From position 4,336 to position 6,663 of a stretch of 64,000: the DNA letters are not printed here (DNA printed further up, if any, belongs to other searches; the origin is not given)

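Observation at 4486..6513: Unusual gene fusion: membrane M48 (Ste24/HtpX-like) zinc protease fused to a xylose-isomerase-like TIM-barrel (AP-endonuclease-2 fold) domain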

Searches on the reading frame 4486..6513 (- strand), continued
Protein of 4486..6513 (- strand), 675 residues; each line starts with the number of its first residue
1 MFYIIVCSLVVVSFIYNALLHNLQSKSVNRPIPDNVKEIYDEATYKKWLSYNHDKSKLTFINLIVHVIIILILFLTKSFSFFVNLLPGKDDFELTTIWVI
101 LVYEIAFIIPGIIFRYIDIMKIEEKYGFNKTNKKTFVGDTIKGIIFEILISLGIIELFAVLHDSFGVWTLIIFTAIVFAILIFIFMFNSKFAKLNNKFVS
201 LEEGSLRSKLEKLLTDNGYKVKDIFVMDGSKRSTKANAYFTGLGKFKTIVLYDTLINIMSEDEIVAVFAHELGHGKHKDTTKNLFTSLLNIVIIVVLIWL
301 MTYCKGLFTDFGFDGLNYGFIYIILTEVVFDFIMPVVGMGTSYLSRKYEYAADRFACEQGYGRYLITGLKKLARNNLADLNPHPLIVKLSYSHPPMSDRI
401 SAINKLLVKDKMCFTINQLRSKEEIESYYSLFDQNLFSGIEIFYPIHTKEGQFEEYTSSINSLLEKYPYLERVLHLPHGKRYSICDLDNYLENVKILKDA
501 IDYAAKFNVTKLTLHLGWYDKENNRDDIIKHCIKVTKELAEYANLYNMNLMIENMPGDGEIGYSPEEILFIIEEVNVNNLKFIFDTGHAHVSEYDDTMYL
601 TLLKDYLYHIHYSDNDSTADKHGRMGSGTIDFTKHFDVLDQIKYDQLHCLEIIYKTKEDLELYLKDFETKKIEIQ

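Call 14: find_encoding_contigs(protein=P0018, flank=8000, max_places=2)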
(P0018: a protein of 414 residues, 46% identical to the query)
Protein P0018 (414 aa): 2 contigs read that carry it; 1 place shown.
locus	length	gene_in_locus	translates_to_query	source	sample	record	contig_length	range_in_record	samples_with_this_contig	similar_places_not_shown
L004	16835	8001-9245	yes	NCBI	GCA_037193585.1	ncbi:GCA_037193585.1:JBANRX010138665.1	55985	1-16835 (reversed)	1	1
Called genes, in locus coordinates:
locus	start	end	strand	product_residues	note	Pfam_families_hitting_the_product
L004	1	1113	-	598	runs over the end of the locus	PF09818:ABC_ATPase, PF21117:MRB1590_C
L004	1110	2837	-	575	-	PF09818:ABC_ATPase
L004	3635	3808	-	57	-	-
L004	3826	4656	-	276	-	PF13566:DUF4130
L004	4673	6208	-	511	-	PF04055:Radical_SAM (weak)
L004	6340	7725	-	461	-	PF04326:SLFN_AlbA_2, PF13749:HATPase_c_4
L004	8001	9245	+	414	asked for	PF16491:Peptidase_M48_N, PF05569:Peptidase_M56 (weak), PF01435:Peptidase_M48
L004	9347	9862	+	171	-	PF13302:Acetyltransf_3, PF00583:Acetyltransf_1, PF13508:Acetyltransf_7 (weak)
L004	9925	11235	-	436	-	PF20394:DUF6688, PF23543:DUF6688_C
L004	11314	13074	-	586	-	PF00664:ABC_membrane, PF00005:ABC_tran, PF02463:SMC_N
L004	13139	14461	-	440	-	PF05496:RuvB_N, PF07728:AAA_5 (faint), PF20720:nSTAND3 (faint), PF00004:AAA, PF16193:AAA_assoc_2, PF12002:MgsA_C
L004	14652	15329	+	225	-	PF03692:CxxCxxCC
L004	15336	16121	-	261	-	PF22570:LiaF-TM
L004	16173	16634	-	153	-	PF04397:LytTR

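Call 37: find_encoding_contigs(protein=P0002, flank=10000, max_places=3)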
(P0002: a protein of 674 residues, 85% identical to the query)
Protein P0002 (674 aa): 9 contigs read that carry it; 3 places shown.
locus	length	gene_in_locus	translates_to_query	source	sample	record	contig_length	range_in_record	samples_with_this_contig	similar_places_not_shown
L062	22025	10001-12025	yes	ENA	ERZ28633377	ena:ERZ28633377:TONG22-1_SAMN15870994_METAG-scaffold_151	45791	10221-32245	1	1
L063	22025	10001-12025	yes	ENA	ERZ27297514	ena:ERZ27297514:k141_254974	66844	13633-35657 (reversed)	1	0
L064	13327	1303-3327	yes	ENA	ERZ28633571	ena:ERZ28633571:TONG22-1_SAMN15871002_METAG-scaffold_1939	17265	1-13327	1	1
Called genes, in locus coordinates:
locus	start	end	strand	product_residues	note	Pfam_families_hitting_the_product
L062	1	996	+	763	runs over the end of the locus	PF02463:SMC_N (faint), PF00664:ABC_membrane, PF00005:ABC_tran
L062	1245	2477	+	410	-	PF01553:Acyltransferase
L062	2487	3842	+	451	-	PF05958:tRNA_U5-meth_tr, PF03602:Cons_hypoth95, PF05175:MTS (weak), PF09445:Methyltransf_15 (weak), PF13847:Methyltransf_31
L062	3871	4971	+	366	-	PF01663:Phosphodiest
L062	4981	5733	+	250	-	PF02540:NAD_synthase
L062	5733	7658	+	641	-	PF02518:HATPase_c (weak), PF13589:HATPase_c_3, PF00183:HSP90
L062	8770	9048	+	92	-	PF07683:CobW_C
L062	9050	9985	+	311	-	PF02492:cobW, PF21537:DUF1980_C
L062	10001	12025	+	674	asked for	PF16491:Peptidase_M48_N, PF05569:Peptidase_M56 (weak), PF01435:Peptidase_M48, PF01261:AP_endonuc_2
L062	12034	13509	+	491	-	PF08903:DUF1846, PF20921:DUF1846_C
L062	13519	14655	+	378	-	PF00248:Aldo_ket_red, PF13746:Fer4_18 (faint), PF00037:Fer4 (faint), PF13183:Fer4_8, PF13187:Fer4_9, PF13237:Fer4_10 (faint), PF13534:Fer4_17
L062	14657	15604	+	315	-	PF01073:3Beta_HSD, PF01370:Epimerase, PF02719:Polysacc_synt_2 (weak), PF04321:RmlD_sub_bind (weak), PF05368:NmrA (faint), PF13460:NAD_binding_10, PF16363:GDP_Man_Dehyd, PF07993:NAD_binding_4 (weak)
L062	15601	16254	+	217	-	PF01966:HD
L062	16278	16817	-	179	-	PF00156:Pribosyltran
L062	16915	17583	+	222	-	PF00485:PRK, PF13238:AAA_18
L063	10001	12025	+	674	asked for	PF16491:Peptidase_M48_N, PF05569:Peptidase_M56 (weak), PF01435:Peptidase_M48, PF01261:AP_endonuc_2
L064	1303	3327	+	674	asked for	PF16491:Peptidase_M48_N, PF05569:Peptidase_M56 (weak), PF01435:Peptidase_M48, PF01261:AP_endonuc_2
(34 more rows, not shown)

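Call 43: predict_structure(alignment_id=A4)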
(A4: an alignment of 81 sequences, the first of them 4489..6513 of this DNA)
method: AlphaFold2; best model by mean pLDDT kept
length: 675 residues; sequences in the alignment: 81
mean_pLDDT: 92.9   pTM: 0.78
mean pLDDT of the five models: 92.9, 92.0, 91.6, 91.3, 89.7
residues with pLDDT >= 90: 546; 70-90: 125; 50-70: 2; < 50: 2
segments of 3 or more residues with pLDDT < 50: none
pLDDT, mean of each block of 10 residues (from residue 1): 94 95 90 90 93 95 97 97 90 93 95 96 94 91 92 95 95 96 86 88 93 92 91 89 86 92 94 89 89 94 93 94 95 89 93 92 92 93 92 94 86 92 95 95 91 94 97 95 93 97 98 95 94 98 98 96 97 98 98 96 97 95 92 89 91 92 88 57
secondary structure, 60 per line:
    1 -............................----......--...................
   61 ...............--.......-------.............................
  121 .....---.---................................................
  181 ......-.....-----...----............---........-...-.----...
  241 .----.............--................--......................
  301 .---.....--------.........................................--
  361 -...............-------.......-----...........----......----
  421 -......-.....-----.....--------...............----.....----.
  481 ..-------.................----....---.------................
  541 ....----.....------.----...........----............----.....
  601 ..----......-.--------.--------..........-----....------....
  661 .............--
elements in order: H2-29 H34-39 H42-75 H78-84 H92-125 H133-186 H188-192 E198-200 H205-216 E220-227 E238-241 E246-252 H253-258 H261-276 H279-301 H305-309 H318-358 H362-376 H384-390 H396-406 E411-416 H422-427 H429-433 E439-443 H452-466 E471-475 H490-506 E511-514 H525-544 E549-553 H565-575 E580-585 H586-591 H596-602 E607-612 H632-641 E647-650 H657-673

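Call 51: fold_search(model_id=the predicted structure, library=pdb)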
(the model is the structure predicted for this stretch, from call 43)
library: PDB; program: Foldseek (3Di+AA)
matches with E <= 10: 1667; with E <= 0.001: 231
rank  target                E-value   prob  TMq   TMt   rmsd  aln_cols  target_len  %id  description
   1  4aw6_A                3.8e-23  1.00  0.56  0.87   2.5       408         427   27  Crystal structure of the human nuclear membrane zinc metalloprotease ZMPSTE24 (FACE1) (released 2012-07-25)
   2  4aw6_D                4.0e-23  1.00  0.57  0.90   2.4       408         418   27  Crystal structure of the human nuclear membrane zinc metalloprotease ZMPSTE24 (FACE1) (released 2012-07-25)
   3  4aw6_B                4.0e-23  1.00  0.56  0.89   2.5       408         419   27  Crystal structure of the human nuclear membrane zinc metalloprotease ZMPSTE24 (FACE1) (released 2012-07-25)
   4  2ypt_E                5.3e-23  1.00  0.56  0.89   2.5       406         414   26  Crystal structure of the human nuclear membrane zinc metalloprotease ZMPSTE24 mutant (E336A) in complex with a synthet (released 2012-12-05)
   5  2ypt_D                7.3e-23  1.00  0.56  0.89   2.5       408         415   26  Crystal structure of the human nuclear membrane zinc metalloprotease ZMPSTE24 mutant (E336A) in complex with a synthet (released 2012-12-05)
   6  2ypt_A                8.3e-23  1.00  0.56  0.87   2.5       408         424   26  Crystal structure of the human nuclear membrane zinc metalloprotease ZMPSTE24 mutant (E336A) in complex with a synthet (released 2012-12-05)
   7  2ypt_B                2.1e-22  1.00  0.56  0.89   2.5       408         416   26  Crystal structure of the human nuclear membrane zinc metalloprotease ZMPSTE24 mutant (E336A) in complex with a synthet (released 2012-12-05)
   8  6bh8_B                1.9e-21  1.00  0.55  0.88   2.5       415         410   27  Crystal structure of ZMPSTE24 in complex with phosphoramidon (released 2018-08-15)
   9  5syt                  2.4e-20  1.00  0.54  0.81   3.0       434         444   25  Crystal Structure of ZMPSTE24 (released 2016-11-02)
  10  4il3_A                6.2e-20  1.00  0.55  0.86   3.2       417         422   27  Crystal Structure of S. mikatae Ste24p (released 2013-02-20)
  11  4il3_B                1.0e-19  1.00  0.56  0.87   2.7       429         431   26  Crystal Structure of S. mikatae Ste24p (released 2013-02-20)
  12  6bh8_A                9.4e-18  1.00  0.49  0.86   5.0       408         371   26  Crystal structure of ZMPSTE24 in complex with phosphoramidon (released 2018-08-15)
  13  3wqo_B                4.1e-13  1.00  0.32  0.76   4.7       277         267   24  Crystal structure of D-tagatose 3-epimerase-like protein (released 2014-07-09)
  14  3wqo_A                1.1e-12  1.00  0.33  0.77   4.5       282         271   23  Crystal structure of D-tagatose 3-epimerase-like protein (released 2014-07-09)
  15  8xiv                  7.3e-11  1.00  0.32  0.70   5.0       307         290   18  Production of D-psicose (released 2024-12-25)
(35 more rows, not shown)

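Call 65: find_encoding_contigs(protein=P0108, flank=6000, max_places=1)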
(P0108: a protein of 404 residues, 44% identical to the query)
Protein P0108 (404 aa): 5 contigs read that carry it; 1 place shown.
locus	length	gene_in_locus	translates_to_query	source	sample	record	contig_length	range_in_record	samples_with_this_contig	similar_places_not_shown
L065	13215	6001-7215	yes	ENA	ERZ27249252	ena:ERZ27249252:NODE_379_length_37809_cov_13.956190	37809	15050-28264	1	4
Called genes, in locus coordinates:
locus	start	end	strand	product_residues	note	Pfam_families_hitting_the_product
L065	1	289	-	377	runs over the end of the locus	PF02670:DXP_reductoisom, PF08436:DXP_redisom_C, PF13288:DXPR_C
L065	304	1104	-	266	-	PF01148:CTP_transf_1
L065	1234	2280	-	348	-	PF02016:Peptidase_S66, PF17676:Peptidase_S66C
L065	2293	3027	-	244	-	PF01255:Prenyltransf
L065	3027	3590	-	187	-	PF01765:RRF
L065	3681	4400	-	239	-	PF00696:AA_kinase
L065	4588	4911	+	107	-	PF03551:PadR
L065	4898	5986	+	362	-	PF22564:HAAS, PF13349:DUF4097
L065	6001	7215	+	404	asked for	PF16491:Peptidase_M48_N, PF05569:Peptidase_M56 (faint), PF01435:Peptidase_M48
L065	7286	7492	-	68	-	PF04545:Sigma70_r4 (weak), PF13560:HTH_31, PF12844:HTH_19, PF01381:HTH_3, PF13413:HTH_25 (weak), PF13443:HTH_26 (weak)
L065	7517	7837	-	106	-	PF20040:DUF6442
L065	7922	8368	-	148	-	-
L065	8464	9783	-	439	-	PF01381:HTH_3, PF12844:HTH_19 (weak), PF13560:HTH_31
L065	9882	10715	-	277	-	PF02811:PHP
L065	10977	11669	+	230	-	-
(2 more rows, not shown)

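Call 66: find_encoding_contigs(protein=P0060, flank=6000, max_places=1)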
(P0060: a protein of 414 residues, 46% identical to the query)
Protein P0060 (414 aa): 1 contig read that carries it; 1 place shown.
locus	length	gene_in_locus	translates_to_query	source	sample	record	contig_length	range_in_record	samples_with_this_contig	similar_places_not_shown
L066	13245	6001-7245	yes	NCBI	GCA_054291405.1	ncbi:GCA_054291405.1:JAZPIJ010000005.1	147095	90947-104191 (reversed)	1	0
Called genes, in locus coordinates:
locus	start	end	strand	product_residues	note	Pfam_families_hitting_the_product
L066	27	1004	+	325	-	PF00682:HMGL-like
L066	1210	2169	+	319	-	PF01520:Amidase_3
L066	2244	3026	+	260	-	PF01479:S4, PF00849:PseudoU_synth_2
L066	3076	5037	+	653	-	PF22745:Nlig-Ia, PF01653:DNA_ligase_aden, PF03120:OB_DNA_ligase, PF12826:HHH_2, PF14520:HHH_5 (weak), PF00633:HHH, PF00533:BRCT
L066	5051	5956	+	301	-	PF04204:HTS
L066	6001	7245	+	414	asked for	PF16491:Peptidase_M48_N, PF05569:Peptidase_M56 (faint), PF01435:Peptidase_M48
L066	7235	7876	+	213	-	PF19700:DUF6198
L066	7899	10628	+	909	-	PF00270:DEAD (weak), PF04851:ResIII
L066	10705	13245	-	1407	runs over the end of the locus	PF01869:BcrAD_BadFG, PF09989:DUF2229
